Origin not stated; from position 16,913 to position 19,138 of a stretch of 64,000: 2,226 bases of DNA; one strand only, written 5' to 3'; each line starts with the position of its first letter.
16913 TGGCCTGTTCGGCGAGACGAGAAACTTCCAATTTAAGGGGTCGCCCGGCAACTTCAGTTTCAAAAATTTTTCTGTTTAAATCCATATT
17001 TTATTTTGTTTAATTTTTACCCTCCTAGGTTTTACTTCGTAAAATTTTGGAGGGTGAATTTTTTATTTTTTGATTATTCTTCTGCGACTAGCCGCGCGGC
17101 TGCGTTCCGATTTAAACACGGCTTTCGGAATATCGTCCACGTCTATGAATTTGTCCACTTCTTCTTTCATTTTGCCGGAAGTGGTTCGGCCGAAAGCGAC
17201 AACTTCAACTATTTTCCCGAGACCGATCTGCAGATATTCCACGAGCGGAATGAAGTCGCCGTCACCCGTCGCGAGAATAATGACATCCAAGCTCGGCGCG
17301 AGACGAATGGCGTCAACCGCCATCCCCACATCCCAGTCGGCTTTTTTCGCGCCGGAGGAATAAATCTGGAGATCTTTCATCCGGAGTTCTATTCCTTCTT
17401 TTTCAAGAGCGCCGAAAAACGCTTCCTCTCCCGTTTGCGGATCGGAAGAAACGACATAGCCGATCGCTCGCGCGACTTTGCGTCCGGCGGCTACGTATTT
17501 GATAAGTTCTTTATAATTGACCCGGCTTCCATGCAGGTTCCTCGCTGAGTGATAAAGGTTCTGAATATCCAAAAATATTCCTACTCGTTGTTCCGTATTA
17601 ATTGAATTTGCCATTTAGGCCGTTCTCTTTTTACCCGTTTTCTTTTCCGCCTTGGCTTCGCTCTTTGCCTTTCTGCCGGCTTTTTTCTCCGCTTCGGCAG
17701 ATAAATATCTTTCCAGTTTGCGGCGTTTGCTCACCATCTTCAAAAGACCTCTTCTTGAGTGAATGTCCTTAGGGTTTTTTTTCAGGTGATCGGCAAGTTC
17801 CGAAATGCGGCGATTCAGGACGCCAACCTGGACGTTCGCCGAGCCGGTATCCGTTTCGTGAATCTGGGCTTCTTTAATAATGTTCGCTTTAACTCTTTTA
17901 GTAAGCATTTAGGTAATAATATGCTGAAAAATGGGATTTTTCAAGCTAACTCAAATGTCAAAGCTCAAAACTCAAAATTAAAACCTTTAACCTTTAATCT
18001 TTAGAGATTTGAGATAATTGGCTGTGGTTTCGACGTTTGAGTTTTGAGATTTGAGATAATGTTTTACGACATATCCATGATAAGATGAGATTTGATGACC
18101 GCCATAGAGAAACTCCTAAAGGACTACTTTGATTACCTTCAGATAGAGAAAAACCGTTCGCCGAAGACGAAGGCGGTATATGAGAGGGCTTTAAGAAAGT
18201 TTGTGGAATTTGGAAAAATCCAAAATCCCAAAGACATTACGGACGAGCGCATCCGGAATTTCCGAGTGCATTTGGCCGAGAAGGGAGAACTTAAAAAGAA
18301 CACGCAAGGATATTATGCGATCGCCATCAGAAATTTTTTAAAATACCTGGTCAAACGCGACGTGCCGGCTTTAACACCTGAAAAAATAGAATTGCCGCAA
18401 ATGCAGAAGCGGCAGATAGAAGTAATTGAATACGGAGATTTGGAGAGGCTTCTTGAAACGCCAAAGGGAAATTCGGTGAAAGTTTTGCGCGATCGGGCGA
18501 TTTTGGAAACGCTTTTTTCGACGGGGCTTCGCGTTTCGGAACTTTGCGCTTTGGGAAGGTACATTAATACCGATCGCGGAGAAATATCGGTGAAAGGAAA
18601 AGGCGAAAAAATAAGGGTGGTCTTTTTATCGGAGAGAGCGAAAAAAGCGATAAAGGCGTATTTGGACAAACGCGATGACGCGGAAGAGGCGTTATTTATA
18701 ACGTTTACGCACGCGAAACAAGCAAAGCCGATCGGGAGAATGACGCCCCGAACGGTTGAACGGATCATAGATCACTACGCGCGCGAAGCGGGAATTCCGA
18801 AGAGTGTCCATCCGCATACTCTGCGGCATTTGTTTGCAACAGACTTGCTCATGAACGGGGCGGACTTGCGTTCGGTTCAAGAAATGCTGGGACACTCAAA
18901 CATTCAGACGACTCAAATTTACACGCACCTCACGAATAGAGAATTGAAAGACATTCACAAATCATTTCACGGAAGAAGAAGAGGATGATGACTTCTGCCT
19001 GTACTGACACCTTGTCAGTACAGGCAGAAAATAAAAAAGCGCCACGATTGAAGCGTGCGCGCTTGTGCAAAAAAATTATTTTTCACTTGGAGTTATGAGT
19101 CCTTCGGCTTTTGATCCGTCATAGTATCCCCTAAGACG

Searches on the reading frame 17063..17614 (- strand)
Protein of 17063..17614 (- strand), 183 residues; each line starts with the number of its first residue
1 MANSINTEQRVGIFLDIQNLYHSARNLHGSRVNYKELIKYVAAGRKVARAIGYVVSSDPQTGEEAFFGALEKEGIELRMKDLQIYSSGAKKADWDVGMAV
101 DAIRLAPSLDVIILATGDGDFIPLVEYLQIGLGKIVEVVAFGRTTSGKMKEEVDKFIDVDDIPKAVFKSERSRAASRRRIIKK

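Call 24: search_protein_families(library=pfam, proteins=[window:17063-17614:-], max_evalue=0.01)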
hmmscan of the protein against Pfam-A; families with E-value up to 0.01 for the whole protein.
window:17063-17614:- (183 aa): 1 family
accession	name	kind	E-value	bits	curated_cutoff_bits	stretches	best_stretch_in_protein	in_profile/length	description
PF01936.24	NYN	-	5.8e-31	108.4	24.2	1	10-159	1-144/145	NYN domain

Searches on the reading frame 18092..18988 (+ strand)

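Call 24: search_protein_families(library=pfam, proteins=[window:18092-18988:+], max_evalue=0.01)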
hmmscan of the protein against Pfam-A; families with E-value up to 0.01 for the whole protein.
window:18092-18988:+ (298 aa): 4 families
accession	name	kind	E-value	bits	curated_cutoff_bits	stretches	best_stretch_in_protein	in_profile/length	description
PF00589.27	Phage_integrase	-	8.2e-44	149.8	27.1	1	115-282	6-170/172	Phage integrase family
PF02899.23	Phage_int_SAM_1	-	6.2e-13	49.3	22.3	1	9-89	1-82/83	Phage integrase, N-terminal SAM-like domain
PF13495.12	Phage_int_SAM_4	-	5.2e-10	40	27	1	8-92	1-84/85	Phage integrase, N-terminal SAM-like domain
PF13102.12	Phage_int_SAM_5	-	2.4e-07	31.5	22.3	1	12-91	5-87/98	Phage integrase SAM-like domain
